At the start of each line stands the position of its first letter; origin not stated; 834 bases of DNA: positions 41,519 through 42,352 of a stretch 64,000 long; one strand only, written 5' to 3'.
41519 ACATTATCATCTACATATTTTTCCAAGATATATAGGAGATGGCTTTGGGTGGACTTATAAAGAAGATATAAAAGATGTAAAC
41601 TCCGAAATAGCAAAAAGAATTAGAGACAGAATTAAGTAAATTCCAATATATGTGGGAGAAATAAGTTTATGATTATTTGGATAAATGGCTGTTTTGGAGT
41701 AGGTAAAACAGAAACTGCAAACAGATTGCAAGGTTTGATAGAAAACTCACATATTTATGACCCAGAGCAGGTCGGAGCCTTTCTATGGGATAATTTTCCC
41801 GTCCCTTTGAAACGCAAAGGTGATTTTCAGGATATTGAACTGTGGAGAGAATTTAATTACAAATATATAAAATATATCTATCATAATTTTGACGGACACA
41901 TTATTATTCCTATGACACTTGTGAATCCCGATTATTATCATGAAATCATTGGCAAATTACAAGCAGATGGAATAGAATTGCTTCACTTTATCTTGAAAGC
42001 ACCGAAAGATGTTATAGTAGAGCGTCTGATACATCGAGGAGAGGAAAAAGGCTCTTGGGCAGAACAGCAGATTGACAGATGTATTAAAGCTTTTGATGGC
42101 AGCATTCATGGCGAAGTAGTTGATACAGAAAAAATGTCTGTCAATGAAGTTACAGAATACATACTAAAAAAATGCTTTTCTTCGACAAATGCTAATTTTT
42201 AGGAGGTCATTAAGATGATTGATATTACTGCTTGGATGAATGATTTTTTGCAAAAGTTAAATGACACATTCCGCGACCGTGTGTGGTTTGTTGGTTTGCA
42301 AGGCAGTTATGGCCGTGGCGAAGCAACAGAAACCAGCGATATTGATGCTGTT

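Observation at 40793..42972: A+T-richer four-gene nucleotide-enzyme cassette (Nudix, HIT, TmrB-like, nucleotidyltransferase) sits against the 3' end of tRNA-Thr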

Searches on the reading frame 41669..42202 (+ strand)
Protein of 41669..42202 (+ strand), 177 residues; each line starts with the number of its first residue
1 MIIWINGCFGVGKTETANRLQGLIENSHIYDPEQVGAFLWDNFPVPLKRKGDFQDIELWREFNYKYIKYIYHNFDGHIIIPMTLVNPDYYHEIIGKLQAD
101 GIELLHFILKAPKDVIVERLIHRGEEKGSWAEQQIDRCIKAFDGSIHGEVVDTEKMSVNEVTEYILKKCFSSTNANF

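Call 4: search_protein_families(library=pfam, proteins=[window:41669-42202:+], max_evalue=0.01)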
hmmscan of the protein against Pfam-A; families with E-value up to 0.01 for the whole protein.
window:41669-42202:+ (177 aa): 2 families
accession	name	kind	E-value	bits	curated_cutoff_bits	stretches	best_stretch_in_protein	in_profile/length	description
PF13238.12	AAA_18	-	6.2e-05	23.9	29.4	1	3-128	1-116/128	AAA domain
PF13671.12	AAA_33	-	0.00049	20.8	27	1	3-142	2-140/143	AAA domain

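Call 5: search_protein_families(library=ncbifam, proteins=[window:41669-42202:+], max_evalue=0.01)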
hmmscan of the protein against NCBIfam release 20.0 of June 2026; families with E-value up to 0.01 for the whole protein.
window:41669-42202:+ (177 aa): 0 families

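Call 6: search_protein_families(library=padloc, proteins=[window:41669-42202:+], max_evalue=0.01)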
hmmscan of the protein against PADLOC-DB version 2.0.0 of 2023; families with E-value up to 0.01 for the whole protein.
window:41669-42202:+ (177 aa): 0 families

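Call 19: search_solved_structures(query=window:41669-42202:+, max_evalue=1, show_alignments=2)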
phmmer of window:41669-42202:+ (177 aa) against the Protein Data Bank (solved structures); distinct sequences matched with E-value up to 1: 2.
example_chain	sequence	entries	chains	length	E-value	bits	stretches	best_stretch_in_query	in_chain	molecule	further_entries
2vli_A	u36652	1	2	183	1.4e-16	63.9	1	2-165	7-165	ANTIBIOTIC RESISTANCE PROTEIN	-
7yq0_A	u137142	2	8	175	0.011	18.6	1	2-170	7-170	Adenylyl-sulfate kinase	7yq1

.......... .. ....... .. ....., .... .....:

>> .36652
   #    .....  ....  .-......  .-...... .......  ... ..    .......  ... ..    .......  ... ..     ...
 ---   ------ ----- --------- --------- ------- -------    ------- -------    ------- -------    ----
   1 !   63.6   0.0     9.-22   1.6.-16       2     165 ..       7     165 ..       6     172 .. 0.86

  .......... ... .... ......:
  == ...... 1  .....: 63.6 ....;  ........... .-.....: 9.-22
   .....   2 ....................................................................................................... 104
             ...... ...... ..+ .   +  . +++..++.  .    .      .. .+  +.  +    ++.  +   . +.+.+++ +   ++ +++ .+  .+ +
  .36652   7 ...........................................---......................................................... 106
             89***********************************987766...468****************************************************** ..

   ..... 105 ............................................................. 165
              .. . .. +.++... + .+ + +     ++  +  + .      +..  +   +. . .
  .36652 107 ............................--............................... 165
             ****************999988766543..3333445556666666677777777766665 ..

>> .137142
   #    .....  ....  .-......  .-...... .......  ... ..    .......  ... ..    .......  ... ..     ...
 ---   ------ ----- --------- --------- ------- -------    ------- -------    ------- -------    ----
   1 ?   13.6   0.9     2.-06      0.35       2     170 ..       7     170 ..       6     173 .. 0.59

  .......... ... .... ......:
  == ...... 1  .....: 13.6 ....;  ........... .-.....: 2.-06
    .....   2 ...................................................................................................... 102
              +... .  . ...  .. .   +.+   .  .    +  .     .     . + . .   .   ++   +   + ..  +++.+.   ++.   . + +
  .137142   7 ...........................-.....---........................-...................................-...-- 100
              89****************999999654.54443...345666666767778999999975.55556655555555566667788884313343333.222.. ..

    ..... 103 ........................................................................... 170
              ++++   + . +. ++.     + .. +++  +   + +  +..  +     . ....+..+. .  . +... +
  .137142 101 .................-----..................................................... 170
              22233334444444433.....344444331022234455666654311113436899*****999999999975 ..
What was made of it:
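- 41669..42202 (+): TmrB/TmrD-like small P-loop protein, 177 aa, Walker A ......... The last 7 codons (SSTNANF*) are read from the NTase leader. PDB 2vli TmrD at 1.4e-16 (call 19).
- On TmrB/TmrD tunicamycin-resistance protein family: 2vli (TmrD) at E=1.4e-16 over query residues 2-165 (call 19).
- Checked: The P-loop protein matches the Deinococcus tunicamycin-resistance protein TmrD (PDB 2vli, E=1.4e-16, call 19).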

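Call 28: find_related_loci(query=window:41669-42202:+, collection=metagenome_contigs, flank=8000)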
Query window:41669-42202:+ (177 aa) in metagenome_contigs; peptide patterns used: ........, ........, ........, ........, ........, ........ (x = any residue, [..] = any of these).
62 stretches matched a pattern; 8 encode a relative of the query (tblastn E <= 1e-3); 8 distinct loci.
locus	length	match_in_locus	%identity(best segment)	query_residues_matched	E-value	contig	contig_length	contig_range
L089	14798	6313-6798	58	1-162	1e-63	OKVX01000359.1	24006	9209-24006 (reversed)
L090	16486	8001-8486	58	1-162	1e-63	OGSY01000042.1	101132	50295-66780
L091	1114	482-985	56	1-168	1e-67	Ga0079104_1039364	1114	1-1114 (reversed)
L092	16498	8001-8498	54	1-166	2e-60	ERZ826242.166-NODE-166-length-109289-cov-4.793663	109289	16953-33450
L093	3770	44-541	49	1-166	4e-55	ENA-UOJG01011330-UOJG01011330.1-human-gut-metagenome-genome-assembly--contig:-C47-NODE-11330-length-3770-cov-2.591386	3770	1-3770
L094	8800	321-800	52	1-161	9e-55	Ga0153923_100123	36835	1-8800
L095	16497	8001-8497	43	1-166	3e-32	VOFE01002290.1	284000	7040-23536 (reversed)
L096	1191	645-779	69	1-45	1e-16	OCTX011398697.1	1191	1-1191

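Call 43: find_homologous_proteins(query=window:41669-42202:+)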
Query window:41669-42202:+ (177 aa): 344 proteins with E <= 0.001 among 357 candidates; the best 120 are listed.
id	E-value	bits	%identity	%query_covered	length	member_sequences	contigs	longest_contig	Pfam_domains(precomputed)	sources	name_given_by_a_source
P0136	6.8e-119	412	100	100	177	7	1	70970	-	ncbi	-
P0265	1.9e-94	332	81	97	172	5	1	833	PF13671.13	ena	-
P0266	9.1e-92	324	80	97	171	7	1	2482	-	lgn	-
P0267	9.1e-90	317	77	97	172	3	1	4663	-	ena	-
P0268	8.1e-88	311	75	96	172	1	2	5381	PF13671.13,PF13238.13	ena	-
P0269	1.7e-87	310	75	97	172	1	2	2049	-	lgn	-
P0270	3.9e-87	309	75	96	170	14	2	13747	-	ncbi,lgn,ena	-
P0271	1.1e-85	304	76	96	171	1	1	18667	PF13671.13,PF13238.13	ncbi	-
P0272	2.0e-85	303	75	97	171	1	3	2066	-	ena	-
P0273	8.7e-85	301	74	99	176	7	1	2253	PF13671.13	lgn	-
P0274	3.2e-84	299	74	97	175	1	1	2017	PF13671.13,PF13238.13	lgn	-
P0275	3.8e-84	299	72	96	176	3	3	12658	PF13671.13,PF13238.13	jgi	-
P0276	8.2e-83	295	73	97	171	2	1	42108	PF13671.13,PF13238.13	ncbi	-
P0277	5.4e-81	289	70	99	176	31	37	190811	PF13671.13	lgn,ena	-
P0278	6.1e-81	288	72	96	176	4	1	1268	PF13671.13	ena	-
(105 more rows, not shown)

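Call 44: find_encoding_contigs(protein=P0277, flank=6000, max_places=6)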
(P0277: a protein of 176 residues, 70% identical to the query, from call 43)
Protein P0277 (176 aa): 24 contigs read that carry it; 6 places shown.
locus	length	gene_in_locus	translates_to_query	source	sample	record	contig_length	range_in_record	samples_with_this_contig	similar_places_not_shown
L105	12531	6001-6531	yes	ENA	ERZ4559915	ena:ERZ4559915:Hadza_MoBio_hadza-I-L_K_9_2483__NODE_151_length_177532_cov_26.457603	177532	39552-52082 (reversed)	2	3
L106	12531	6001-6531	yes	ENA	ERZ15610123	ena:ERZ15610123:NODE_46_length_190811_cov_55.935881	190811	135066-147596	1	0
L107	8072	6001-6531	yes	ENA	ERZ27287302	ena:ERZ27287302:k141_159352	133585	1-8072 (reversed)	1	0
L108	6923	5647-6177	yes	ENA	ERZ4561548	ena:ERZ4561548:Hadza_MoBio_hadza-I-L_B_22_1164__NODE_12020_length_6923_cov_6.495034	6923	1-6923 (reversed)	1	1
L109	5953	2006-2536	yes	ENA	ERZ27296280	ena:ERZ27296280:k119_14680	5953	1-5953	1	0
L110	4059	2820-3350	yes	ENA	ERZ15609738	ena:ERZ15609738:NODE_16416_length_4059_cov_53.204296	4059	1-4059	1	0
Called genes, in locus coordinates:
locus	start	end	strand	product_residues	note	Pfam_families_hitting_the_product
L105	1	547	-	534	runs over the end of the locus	PF00239:Resolvase, PF07508:Recombinase, PF13408:Zn_ribbon_recom, PF14287:DUF4368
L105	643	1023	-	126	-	-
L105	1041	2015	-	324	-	PF01076:Mob_Pre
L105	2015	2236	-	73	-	PF20075:DUF6471 (weak)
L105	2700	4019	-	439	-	PF08706:D5_N (faint), PF19263:DUF5906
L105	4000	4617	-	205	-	PF01807:Zn_ribbon_DnaG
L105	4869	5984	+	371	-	PF19553:DUF6076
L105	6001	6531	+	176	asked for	PF13671:AAA_33 (faint)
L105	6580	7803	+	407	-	-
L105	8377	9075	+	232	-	PF00072:Response_reg, PF04397:LytTR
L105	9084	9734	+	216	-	PF14689:SPOB_a, PF02518:HATPase_c (weak), PF14501:HATPase_c_5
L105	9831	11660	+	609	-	PF00005:ABC_tran, PF13304:AAA_21 (faint)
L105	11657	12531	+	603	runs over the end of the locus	PF00005:ABC_tran, PF02463:SMC_N (faint)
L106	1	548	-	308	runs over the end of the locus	PF00239:Resolvase, PF07508:Recombinase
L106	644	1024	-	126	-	-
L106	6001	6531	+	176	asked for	PF13671:AAA_33 (faint)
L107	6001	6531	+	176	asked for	PF13671:AAA_33 (faint)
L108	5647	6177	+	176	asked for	PF13671:AAA_33 (faint)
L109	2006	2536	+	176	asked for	PF13671:AAA_33 (faint)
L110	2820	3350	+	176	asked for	PF13671:AAA_33 (faint)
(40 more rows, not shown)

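Call 45: find_encoding_contigs(protein=P0271, flank=6000, max_places=3)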
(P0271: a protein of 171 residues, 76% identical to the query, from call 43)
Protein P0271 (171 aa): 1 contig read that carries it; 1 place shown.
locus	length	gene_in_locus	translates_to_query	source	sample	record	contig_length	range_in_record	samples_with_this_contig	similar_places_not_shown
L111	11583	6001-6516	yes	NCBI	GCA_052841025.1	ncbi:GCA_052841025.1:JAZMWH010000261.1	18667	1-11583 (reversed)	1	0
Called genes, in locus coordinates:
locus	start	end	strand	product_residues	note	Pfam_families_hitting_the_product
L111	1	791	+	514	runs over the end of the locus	PF12911:OppC_N, PF00528:BPD_transp_1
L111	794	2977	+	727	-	PF02463:SMC_N (weak), PF00005:ABC_tran, PF13304:AAA_21, PF08352:oligo_HPY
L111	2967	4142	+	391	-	PF00005:ABC_tran, PF08352:oligo_HPY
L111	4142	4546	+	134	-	-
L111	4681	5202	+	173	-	PF14317:YcxB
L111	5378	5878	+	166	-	PF06177:QueT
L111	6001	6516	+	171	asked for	PF13238:AAA_18 (weak), PF13671:AAA_33 (faint)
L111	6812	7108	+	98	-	PF01250:Ribosomal_S6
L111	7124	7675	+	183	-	PF00436:SSB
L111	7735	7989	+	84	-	PF01084:Ribosomal_S18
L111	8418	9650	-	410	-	PF01408:GFO_IDH_MocA, PF02894:GFO_IDH_MocA_C, PF22725:GFO_IDH_MocA_C3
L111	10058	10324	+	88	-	-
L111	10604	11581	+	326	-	?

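Call 46: find_encoding_contigs(protein=P0270, flank=6000, max_places=4)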
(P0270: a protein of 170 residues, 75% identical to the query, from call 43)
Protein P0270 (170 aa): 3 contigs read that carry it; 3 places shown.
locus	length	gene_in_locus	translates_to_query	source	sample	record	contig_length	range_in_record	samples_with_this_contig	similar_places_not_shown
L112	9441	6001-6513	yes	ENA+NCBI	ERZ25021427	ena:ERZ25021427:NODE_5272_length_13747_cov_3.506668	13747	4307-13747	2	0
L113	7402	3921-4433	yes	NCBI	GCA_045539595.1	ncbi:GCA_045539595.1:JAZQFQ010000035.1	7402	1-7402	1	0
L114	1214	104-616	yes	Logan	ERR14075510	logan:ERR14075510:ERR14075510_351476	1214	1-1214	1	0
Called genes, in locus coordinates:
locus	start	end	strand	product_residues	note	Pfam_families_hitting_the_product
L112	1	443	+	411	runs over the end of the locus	PF26012:HH_RND_rel (weak)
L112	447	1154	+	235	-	PF01168:Ala_racemase_N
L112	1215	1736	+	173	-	PF04472:SepF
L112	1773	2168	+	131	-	PF02325:CCB3_YggT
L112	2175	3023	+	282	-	PF17774:YlmH_RBD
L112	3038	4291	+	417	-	-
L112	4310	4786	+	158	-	PF01252:Peptidase_A8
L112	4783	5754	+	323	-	PF00849:PseudoU_synth_2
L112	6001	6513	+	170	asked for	-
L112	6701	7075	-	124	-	PF04480:DUF559, PF18741:MTES_1575 (weak)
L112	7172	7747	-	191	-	-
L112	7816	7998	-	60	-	PF01783:Ribosomal_L32p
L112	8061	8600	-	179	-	PF02620:YceD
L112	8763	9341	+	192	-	-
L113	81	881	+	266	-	PF17774:YlmH_RBD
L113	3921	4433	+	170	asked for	-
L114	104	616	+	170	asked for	-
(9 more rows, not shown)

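Call 54: search_protein_families(library=pfam, proteins=[L105:6580-7803:+, L105:4869-5984:+], max_evalue=0.001)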
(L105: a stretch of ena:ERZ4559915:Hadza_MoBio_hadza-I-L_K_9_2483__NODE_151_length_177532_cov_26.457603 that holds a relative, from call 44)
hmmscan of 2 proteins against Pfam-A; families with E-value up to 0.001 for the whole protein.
L105:6580-7803:+ (407 aa): 1 family
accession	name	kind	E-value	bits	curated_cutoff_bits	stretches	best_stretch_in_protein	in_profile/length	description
PF04542.20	Sigma70_r2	-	8e-05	22.8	24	1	101-139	30-68/71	Sigma-70 region 2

L105:4869-5984:+ (371 aa): 1 family
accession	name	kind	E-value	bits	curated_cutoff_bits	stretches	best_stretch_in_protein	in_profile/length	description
PF19553.4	DUF6076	-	1.3e-52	178.4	23.5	1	200-366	2-166/168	Family of unknown function (DUF6076)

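Call 57: find_related_loci(query=window:41669-42202:+, collection=viral_contigs, flank=8000)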
Query window:41669-42202:+ (177 aa) in viral_contigs; peptide patterns used: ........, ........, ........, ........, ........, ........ (x = any residue, [..] = any of these).
7 stretches matched a pattern; 1 encode a relative of the query (tblastn E <= 1e-3); 1 distinct loci.
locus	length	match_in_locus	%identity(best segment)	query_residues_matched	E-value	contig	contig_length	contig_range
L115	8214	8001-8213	77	1-71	1e-36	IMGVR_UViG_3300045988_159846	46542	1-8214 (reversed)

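Call 62: search_dna_similar(query=window:41669-42199:+, collection=plasmids, mode=protein, max_rows=12)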
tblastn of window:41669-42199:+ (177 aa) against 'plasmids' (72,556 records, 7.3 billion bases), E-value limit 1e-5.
Records with a match: 2314; places in all: 2404; records where one place covers at least 80% of the query: 60.
Best place of each record, by identity: <60% 2314.
By first word of the organism name: Klebsiella 925; Escherichia 729; Salmonella 155; Acinetobacter 111; Enterobacter 99; Citrobacter 70; Shigella 52; Streptomyces 40; Pseudomonas 17; Raoultella 13; and 30 more.
By predicted mobility (MOB-suite, as given by PLSDB): conjugative 1634; non-mobilizable 354; mobilizable 326.
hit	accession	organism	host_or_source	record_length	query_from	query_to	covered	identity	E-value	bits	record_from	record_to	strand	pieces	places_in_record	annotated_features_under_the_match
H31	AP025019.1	Calothrix sp. PCC 7716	-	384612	1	165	93%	42.2%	1e-25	108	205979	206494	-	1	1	tmrB_2: tunicamycin resistance protein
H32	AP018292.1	Calothrix sp. NIES-4105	-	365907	1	168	95%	38.9%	1e-24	106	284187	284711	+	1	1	tmrB_2: Tunicamycin resistance protein | hypothetical protein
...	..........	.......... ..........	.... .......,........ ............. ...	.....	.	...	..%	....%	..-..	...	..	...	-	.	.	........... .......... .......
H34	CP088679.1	Escherichia coli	Homo sapiens,blood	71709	1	173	98%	34.6%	6e-26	110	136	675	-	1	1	ATP-binding protein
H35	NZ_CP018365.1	Klebsiella pneumoniae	Homo sapiens,urine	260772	1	173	98%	34.6%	6e-26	110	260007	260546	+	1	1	AAA family ATPase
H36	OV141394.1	Citrobacter youngae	-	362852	1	173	96%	35.2%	2e-18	116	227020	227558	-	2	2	none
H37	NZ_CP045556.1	Citrobacter sp. S39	-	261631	1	173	96%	35.2%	2e-18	116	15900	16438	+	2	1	none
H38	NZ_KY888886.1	Acinetobacter pittii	Canis lupus familiaris,nose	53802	1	166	94%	34.9%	9e-26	109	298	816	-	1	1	AAA family ATPase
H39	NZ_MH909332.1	Klebsiella pneumoniae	Beijing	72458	1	166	94%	34.9%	9e-26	109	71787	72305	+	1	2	AAA family ATPase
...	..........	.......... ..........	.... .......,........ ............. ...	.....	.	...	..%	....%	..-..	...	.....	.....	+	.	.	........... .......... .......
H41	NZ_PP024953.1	Salmonella enterica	-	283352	1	166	94%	34.9%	9e-26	109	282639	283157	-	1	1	AAA family ATPase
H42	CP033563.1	Acinetobacter nosocomialis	Homo sapiens,Bacterial culture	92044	1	166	93%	35.1%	6e-18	115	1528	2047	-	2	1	none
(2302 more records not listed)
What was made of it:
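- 41669..42202 (+): 35% identity to plasmid tmrB in 2,314 plasmid records (call 62).
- On TmrB/TmrD tunicamycin-resistance protein family: 35% identity over about 95% coverage to annotated plasmid tmrB (call 62).
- Closest known: TmrB. Same: Full-length sequence similarity to TmrD (E=1.4e-16, query residues 2-165) and to plasmid tmrB (35% identity) (calls 19, 62).
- Checked: It is also 35% identical over about 95% of its length to plasmid tmrB (call 62).
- TmrB family membership by sequence (calls 19, 62).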

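Call 79: search_protein_families(library=phrogs, proteins=[window:41669-42202:+], max_evalue=0.001)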
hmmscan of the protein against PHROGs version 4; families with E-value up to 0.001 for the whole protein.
window:41669-42202:+ (177 aa): 1 family
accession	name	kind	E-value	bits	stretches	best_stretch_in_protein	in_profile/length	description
phrog_761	-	other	4.5e-09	37.4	1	1-168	20-210/362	thymidylate kinase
